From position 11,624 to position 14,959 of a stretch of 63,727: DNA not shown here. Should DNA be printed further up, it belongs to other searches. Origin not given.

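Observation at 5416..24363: HdrB-less Hdr/MvhD/Flox-like supercluster: three double-HdrA units, three MvhD copies, two NAD(P)H entry modules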

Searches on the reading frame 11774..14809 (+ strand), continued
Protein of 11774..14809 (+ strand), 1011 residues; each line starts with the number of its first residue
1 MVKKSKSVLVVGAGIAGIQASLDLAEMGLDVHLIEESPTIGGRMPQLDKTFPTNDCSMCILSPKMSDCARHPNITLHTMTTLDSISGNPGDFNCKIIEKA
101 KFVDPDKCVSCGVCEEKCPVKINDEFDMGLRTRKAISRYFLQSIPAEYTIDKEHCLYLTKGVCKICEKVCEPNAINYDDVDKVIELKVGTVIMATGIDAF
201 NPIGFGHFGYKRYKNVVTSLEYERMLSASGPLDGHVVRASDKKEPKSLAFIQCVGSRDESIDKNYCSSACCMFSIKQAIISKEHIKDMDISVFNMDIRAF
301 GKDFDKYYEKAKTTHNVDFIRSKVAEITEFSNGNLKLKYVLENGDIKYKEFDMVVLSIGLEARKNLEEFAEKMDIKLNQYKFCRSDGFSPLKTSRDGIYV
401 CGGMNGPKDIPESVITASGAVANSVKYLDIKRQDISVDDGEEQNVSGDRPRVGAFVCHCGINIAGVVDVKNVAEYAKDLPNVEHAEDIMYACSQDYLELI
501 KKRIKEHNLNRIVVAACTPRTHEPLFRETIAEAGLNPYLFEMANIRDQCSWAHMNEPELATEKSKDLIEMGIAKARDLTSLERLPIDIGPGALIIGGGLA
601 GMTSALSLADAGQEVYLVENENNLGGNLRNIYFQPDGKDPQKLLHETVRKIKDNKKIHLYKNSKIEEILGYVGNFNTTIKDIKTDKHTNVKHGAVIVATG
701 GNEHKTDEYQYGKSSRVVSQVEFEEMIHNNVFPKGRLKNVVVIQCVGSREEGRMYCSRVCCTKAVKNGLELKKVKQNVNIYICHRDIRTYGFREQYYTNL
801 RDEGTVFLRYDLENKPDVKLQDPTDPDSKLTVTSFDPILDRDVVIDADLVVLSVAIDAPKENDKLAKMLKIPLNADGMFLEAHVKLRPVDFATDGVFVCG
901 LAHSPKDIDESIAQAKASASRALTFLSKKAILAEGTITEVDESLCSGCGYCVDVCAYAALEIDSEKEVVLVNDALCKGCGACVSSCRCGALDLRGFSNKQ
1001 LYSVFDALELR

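Call 13: find_encoding_contigs(protein=P0017, flank=10000, max_places=2)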
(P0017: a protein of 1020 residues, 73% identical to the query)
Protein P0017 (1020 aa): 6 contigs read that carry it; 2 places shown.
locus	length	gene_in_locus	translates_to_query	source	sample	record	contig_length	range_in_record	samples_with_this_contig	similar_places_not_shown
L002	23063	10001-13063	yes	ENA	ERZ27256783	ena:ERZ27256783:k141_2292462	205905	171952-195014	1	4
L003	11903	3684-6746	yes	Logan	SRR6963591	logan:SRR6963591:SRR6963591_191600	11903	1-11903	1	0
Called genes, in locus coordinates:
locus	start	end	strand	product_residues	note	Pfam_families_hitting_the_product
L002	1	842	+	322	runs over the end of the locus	PF00581:Rhodanese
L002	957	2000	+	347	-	PF07396:Porin_O_P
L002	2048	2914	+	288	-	PF00581:Rhodanese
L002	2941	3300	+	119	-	PF02635:DsrE (weak), PF13686:DrsE_2 (weak)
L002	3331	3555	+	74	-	PF01206:TusA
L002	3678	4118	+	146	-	PF02662:FlpD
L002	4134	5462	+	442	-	PF00070:Pyr_redox (faint), PF00890:FAD_binding_2 (weak), PF01134:GIDA (weak), PF07992:Pyr_redox_2 (weak), PF12831:FAD_oxidored (weak), PF13450:NAD_binding_8 (weak), PF13738:Pyr_redox_3 (faint), PF12838:Fer4_7 (weak), +1 more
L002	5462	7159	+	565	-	PF00890:FAD_binding_2 (weak), PF01266:DAO (weak), PF07992:Pyr_redox_2, PF12831:FAD_oxidored (weak), PF13237:Fer4_10, PF14697:Fer4_21 (weak), PF12838:Fer4_7, PF13187:Fer4_9 (weak), +2 more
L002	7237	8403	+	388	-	PF04432:FrhB_FdhB_C (faint), PF13484:Fer4_16 (faint), PF14697:Fer4_21 (faint), PF13183:Fer4_8, PF13187:Fer4_9 (weak), PF13237:Fer4_10 (faint)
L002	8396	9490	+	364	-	PF04432:FrhB_FdhB_C (faint), PF14697:Fer4_21 (faint), PF13183:Fer4_8 (weak)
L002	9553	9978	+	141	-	PF02662:FlpD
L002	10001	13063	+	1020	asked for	PF07992:Pyr_redox_2 (weak), PF12831:FAD_oxidored (weak), PF07992:Pyr_redox_2 (weak), PF00890:FAD_binding_2, PF01266:DAO (weak), PF07992:Pyr_redox_2, PF12831:FAD_oxidored, PF13450:NAD_binding_8, +14 more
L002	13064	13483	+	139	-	PF02662:FlpD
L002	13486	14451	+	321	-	PF04432:FrhB_FdhB_C (weak), PF13183:Fer4_8 (faint), PF13187:Fer4_9 (faint), PF13237:Fer4_10 (faint), PF00037:Fer4 (faint), PF12797:Fer4_2 (faint), PF13534:Fer4_17 (weak)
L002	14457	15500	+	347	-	PF13534:Fer4_17 (faint), PF13187:Fer4_9 (faint), PF13746:Fer4_18 (faint), PF14697:Fer4_21 (faint), PF12838:Fer4_7 (weak), PF13183:Fer4_8 (weak), PF17179:Fer4_22, PF00037:Fer4 (weak), +4 more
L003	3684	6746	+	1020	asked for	PF07992:Pyr_redox_2 (weak), PF12831:FAD_oxidored (weak), PF07992:Pyr_redox_2 (weak), PF00890:FAD_binding_2, PF01266:DAO (weak), PF07992:Pyr_redox_2, PF12831:FAD_oxidored, PF13450:NAD_binding_8, +14 more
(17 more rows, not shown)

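Call 20: search_solved_structures(query=window:11774-14809:+, max_evalue=1e-10, show_alignments=2)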
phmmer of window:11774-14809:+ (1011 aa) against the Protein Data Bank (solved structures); distinct sequences matched with E-value up to 1e-10: 6.
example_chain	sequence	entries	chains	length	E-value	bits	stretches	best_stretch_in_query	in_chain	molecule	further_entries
5odc_A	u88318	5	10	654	1.3e-207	695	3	6-368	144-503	Heterodisulfide reductase, subunit A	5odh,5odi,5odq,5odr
8rvu_a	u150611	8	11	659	2.1e-186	624.8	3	7-329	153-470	H(2):CoB-CoM heterodisulfide,ferredoxin reductase subunit A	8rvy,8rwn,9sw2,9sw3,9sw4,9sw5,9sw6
8rvv_A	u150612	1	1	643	3.2e-185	620.9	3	7-329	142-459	H(2):CoB-CoM heterodisulfide,ferredoxin reductase subunit A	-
9sfi_A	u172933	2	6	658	3.5e-169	567.8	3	4-329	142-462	CoB--CoM heterodisulfide reductase iron-sulfur subunit A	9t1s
7bkb_A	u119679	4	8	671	1.8e-154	519.1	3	5-330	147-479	CoB--CoM heterodisulfide reductase iron-sulfur subunit A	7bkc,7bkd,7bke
6tjr_A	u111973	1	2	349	3.1e-35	124.4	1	189-424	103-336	Fumarate reductase/succinate dehydrogenase flavoprotein domain protein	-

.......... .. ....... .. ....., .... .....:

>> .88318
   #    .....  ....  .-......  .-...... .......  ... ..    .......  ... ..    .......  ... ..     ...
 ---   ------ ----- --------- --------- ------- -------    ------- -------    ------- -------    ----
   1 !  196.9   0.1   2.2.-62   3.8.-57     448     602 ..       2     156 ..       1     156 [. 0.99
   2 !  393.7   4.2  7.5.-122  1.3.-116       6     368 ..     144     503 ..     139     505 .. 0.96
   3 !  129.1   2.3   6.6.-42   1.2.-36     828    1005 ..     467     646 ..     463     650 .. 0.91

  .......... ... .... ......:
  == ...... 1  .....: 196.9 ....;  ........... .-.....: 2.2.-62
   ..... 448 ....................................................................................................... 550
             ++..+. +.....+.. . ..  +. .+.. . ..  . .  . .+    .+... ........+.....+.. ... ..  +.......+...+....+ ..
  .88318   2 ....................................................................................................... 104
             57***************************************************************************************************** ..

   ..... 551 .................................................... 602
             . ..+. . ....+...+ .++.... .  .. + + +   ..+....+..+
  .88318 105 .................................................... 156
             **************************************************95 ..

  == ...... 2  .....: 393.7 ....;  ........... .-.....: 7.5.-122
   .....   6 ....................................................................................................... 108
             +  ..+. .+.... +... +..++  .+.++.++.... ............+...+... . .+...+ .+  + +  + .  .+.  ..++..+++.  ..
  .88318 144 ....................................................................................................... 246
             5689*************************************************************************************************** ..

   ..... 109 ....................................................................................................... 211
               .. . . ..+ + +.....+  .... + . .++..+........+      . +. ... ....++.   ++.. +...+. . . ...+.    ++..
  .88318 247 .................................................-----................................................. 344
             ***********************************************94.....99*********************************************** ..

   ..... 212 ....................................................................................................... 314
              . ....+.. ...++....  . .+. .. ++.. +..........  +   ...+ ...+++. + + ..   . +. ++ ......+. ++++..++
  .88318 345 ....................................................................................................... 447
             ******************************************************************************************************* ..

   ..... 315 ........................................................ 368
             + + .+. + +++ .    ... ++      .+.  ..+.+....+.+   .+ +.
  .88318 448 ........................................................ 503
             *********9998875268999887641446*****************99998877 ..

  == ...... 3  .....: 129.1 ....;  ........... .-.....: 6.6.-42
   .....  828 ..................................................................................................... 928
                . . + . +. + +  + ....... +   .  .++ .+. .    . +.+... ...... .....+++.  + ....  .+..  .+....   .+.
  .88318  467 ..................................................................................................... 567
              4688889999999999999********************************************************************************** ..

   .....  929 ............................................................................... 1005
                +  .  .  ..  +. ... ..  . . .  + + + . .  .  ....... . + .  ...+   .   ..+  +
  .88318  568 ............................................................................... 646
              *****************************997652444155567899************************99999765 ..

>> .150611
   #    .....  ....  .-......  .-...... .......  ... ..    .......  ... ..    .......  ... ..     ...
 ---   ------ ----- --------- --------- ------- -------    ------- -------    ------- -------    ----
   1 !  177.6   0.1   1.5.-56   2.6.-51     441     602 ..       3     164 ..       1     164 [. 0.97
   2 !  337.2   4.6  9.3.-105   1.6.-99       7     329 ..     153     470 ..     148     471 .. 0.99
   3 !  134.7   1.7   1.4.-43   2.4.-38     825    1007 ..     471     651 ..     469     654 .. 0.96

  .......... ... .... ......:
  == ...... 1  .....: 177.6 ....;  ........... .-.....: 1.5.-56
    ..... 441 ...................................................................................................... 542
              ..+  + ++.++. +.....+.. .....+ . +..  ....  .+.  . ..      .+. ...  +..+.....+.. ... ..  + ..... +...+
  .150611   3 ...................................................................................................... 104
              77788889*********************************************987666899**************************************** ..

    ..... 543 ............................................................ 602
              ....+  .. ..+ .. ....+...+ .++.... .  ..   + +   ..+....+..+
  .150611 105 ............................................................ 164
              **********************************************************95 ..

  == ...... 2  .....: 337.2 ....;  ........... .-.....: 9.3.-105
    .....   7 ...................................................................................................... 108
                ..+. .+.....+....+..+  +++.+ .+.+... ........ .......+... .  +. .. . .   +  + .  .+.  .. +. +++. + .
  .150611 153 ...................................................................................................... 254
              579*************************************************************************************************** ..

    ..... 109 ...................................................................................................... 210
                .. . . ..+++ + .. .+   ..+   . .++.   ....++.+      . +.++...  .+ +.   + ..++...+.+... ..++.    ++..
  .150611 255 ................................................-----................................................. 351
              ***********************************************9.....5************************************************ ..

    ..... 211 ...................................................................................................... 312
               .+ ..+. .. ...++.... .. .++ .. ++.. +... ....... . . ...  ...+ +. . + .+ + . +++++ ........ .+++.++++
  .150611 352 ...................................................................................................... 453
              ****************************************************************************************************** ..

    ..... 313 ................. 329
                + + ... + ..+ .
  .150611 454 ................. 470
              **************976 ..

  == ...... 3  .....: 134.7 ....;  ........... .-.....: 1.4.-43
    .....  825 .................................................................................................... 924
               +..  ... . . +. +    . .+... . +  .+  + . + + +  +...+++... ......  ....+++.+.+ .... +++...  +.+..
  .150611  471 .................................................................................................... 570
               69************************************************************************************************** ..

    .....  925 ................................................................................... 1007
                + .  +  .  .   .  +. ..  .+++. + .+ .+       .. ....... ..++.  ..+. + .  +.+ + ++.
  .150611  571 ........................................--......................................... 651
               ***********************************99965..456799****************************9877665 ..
